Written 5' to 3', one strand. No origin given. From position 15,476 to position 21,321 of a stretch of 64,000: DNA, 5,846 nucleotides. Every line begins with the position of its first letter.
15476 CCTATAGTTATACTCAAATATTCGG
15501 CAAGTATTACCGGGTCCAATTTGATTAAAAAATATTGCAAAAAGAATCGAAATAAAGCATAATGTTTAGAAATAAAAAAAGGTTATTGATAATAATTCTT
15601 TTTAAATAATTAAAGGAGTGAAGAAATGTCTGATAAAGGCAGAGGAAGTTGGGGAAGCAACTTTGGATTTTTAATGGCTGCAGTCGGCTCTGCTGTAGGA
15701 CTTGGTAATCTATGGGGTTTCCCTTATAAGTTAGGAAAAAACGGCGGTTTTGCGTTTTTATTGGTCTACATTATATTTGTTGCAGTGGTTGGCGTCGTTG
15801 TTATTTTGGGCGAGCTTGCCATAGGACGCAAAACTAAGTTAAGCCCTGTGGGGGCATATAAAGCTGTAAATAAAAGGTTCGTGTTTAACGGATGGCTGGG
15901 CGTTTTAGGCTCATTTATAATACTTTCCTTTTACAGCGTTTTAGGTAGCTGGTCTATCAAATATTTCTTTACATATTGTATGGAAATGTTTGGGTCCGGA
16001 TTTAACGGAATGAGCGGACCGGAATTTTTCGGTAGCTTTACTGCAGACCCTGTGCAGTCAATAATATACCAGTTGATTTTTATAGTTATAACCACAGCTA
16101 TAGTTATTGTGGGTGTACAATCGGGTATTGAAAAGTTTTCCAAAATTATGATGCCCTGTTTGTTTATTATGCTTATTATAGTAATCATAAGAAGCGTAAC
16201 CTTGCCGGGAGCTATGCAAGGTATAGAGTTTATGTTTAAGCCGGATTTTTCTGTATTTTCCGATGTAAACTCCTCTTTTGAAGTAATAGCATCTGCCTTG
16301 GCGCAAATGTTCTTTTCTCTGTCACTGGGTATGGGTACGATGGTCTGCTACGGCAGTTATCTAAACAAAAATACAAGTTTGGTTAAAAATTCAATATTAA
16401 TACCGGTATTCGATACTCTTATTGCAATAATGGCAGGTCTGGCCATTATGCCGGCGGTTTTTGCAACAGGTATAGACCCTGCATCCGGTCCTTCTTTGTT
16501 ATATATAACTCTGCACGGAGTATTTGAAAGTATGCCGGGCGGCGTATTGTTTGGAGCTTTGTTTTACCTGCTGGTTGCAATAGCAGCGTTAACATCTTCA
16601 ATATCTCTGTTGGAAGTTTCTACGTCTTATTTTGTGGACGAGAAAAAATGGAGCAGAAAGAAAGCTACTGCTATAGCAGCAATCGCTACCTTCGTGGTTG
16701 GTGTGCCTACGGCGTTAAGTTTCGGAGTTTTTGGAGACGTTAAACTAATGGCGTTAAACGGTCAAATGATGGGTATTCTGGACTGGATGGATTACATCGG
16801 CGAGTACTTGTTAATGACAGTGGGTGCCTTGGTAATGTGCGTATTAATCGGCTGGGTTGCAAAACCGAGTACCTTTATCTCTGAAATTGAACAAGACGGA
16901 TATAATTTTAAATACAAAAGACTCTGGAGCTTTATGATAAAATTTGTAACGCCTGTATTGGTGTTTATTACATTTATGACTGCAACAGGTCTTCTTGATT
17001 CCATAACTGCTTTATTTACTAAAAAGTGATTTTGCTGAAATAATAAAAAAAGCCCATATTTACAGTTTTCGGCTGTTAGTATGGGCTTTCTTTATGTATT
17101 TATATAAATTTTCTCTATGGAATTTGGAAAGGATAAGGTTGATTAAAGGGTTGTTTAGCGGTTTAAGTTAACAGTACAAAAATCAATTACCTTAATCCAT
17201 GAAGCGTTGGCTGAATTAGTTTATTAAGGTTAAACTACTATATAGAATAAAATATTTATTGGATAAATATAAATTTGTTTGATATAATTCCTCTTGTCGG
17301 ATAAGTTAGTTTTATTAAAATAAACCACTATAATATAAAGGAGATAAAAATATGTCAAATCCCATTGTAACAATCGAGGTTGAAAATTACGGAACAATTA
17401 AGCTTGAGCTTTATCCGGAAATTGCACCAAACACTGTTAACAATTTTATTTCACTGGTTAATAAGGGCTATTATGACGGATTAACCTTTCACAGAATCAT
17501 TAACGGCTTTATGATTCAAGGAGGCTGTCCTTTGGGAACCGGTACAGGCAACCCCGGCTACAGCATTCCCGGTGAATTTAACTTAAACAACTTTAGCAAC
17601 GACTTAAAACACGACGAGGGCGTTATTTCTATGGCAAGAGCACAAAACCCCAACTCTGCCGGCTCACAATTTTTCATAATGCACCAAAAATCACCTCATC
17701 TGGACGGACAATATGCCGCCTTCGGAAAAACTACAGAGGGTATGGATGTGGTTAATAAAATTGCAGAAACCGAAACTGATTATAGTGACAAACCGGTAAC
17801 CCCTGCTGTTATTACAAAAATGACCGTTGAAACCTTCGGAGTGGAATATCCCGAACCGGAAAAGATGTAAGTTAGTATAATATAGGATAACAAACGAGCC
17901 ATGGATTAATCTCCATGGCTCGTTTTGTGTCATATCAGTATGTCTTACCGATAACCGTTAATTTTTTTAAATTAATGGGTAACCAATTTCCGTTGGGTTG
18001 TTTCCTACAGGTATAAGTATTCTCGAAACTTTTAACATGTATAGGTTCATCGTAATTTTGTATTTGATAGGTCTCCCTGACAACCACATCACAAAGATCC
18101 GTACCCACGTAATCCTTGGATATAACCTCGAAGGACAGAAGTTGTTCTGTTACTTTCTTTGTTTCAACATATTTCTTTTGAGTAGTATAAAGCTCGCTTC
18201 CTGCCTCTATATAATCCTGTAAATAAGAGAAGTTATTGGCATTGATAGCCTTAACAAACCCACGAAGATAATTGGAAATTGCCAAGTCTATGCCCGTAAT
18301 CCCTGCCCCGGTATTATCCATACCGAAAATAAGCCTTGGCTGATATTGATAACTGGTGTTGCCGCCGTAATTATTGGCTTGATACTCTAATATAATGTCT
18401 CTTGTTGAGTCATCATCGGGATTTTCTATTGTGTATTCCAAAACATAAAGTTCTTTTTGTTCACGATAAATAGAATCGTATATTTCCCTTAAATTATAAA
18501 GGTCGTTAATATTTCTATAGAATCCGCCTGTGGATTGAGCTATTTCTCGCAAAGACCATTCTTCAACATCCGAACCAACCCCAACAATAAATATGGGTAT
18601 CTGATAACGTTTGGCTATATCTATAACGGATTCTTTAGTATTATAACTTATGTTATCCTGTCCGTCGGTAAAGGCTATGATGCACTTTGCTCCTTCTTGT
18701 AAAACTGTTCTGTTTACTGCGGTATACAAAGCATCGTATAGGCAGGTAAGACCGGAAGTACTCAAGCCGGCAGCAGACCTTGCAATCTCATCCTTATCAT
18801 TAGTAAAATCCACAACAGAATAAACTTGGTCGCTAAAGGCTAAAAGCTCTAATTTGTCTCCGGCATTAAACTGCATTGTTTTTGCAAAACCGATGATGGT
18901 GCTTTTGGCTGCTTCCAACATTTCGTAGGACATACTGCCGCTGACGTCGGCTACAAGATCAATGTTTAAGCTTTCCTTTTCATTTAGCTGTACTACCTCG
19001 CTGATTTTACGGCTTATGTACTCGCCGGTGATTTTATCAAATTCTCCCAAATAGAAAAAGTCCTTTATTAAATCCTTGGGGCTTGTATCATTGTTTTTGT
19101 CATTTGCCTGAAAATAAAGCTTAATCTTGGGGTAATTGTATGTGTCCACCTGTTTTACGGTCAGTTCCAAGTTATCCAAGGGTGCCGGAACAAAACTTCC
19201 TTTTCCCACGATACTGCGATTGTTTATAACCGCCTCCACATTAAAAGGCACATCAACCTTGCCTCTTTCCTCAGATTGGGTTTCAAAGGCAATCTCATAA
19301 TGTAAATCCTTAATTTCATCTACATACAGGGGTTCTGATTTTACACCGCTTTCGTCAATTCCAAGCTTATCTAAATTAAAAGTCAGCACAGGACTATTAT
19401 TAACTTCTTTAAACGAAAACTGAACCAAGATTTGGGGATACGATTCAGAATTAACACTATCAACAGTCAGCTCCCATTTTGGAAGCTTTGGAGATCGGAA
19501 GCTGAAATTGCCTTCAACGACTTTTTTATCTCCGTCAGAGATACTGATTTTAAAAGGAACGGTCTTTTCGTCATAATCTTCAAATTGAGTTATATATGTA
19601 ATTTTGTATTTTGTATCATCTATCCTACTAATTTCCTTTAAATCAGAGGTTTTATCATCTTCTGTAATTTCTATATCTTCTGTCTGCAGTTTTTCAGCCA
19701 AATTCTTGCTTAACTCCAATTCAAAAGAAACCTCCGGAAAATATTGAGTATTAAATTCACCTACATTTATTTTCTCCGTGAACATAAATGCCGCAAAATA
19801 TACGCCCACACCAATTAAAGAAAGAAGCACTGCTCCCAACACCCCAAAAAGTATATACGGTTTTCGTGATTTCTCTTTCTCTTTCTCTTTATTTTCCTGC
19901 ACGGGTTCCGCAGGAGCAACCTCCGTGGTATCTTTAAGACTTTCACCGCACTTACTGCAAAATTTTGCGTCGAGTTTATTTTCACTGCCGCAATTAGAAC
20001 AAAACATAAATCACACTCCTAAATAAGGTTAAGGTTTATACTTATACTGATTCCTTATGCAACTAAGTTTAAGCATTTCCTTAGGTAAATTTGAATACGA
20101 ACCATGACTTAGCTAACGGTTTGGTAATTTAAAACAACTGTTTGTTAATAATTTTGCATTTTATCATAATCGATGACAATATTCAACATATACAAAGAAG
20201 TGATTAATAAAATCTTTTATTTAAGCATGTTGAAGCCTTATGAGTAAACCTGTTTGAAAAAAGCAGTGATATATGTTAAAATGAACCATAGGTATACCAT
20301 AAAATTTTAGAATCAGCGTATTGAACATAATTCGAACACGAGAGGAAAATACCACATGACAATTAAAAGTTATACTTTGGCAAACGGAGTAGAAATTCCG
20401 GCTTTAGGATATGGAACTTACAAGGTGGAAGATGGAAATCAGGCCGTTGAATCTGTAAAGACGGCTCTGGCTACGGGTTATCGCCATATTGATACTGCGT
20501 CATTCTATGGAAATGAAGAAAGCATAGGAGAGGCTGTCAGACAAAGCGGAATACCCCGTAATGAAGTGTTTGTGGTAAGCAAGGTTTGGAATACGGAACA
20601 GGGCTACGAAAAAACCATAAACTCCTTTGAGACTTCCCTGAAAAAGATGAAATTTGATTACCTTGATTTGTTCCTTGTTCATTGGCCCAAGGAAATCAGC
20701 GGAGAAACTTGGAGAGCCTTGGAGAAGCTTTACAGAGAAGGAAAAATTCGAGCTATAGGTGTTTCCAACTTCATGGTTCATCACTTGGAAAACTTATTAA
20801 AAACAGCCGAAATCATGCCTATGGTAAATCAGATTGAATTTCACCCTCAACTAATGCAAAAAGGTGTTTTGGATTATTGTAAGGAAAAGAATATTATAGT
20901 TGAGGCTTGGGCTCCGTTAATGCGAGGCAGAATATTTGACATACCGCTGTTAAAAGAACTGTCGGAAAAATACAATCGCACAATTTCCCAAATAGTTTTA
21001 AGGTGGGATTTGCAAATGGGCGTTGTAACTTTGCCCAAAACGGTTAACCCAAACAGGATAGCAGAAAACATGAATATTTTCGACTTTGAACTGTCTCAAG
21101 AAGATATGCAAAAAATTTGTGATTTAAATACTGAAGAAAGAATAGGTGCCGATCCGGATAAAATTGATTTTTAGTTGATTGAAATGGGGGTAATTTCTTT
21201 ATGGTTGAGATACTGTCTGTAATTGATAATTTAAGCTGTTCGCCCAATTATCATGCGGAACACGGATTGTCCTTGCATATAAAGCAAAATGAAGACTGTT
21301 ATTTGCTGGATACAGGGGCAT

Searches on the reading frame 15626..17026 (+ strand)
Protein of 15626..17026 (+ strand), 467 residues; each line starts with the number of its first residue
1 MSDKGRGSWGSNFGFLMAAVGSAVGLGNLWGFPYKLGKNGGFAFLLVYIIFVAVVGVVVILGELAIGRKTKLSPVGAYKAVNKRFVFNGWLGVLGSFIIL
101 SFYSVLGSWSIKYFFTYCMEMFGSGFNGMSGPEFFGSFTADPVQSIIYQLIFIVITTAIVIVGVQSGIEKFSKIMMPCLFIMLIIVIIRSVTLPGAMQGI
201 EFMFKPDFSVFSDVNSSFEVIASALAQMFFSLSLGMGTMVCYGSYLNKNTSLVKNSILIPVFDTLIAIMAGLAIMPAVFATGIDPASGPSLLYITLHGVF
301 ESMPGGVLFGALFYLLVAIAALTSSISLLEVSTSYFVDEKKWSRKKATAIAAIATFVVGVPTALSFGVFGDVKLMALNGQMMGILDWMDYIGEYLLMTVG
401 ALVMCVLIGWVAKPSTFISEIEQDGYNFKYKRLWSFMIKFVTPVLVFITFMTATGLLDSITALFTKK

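Call 72: search_protein_families(library=pfam, max_evalue=0.000001, proteins=[window:15626-17026:+])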
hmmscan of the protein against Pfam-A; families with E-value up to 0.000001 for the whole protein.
window:15626-17026:+ (467 aa): 1 family
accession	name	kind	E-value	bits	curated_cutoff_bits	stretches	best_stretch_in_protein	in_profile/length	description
PF00209.24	SNF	-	6.9e-58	197.1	27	2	151-453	182-480/524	Sodium:neurotransmitter symporter family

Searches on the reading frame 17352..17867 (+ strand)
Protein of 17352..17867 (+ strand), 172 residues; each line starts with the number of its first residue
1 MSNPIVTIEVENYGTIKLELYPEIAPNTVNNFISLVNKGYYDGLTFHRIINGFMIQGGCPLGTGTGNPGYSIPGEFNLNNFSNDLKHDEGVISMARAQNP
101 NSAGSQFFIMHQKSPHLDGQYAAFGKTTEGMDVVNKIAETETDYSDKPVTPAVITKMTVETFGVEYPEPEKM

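Call 70: search_protein_families(library=ncbifam, max_evalue=0.00001, proteins=[window:17352-17867:+])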
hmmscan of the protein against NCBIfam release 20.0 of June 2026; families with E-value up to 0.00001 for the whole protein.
window:17352-17867:+ (172 aa): 2 families
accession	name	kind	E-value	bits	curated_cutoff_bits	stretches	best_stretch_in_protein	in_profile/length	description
NF008151.0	PRK10903.1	equivalog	1.9e-29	102.5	308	1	12-158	36-187/190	peptidylprolyl isomerase A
NF008057.0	PRK10791.1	equivalog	5.2e-26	91.4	297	1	11-159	6-162/164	peptidylprolyl isomerase B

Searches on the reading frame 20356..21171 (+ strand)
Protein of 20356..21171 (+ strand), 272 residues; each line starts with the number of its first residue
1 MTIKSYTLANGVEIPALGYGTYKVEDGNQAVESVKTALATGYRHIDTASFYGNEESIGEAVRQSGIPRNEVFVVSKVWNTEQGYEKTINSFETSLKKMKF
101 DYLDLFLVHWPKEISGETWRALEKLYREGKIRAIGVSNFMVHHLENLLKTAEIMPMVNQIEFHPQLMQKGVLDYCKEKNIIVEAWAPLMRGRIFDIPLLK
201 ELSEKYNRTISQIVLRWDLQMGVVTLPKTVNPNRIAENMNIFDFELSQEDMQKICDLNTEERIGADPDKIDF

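Call 70: search_protein_families(library=ncbifam, max_evalue=0.00001, proteins=[window:20356-21171:+])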
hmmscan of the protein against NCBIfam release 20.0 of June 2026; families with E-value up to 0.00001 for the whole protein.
window:20356-21171:+ (272 aa): 7 families
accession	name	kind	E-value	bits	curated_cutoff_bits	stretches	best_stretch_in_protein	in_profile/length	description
NF008598.0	PRK11565.1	equivalog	1.7e-82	276.6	425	1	7-270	8-273/275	2,5-didehydrogluconate reductase DkgA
NF008377.0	PRK11172.1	equivalog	1.8e-61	207.7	327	1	13-268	2-260/267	2,5-didehydrogluconate reductase DkgB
NF049922.1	MethglyxlRedYdjG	equivalog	1.5e-23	83.4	550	1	26-191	34-223/326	NADH-dependent methylglyoxal reductase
NF007695.0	PRK10376.1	subfamily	5.2e-13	48.7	280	1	25-258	37-287/290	oxidoreductase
NF007912.0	PRK10625.1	equivalog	4e-08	33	415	0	37-112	39-135/346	NADP(H)-dependent aldo-keto reductase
NF007388.0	PRK09912.1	subfamily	1e-07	31.2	448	1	6-191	17-228/346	L-glyceraldehyde 3-phosphate reductase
TIGR01293.1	Kv_beta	subfamily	3.5e-07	29.6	365.4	1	10-169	9-188/319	voltage-dependent potassium channel subunit beta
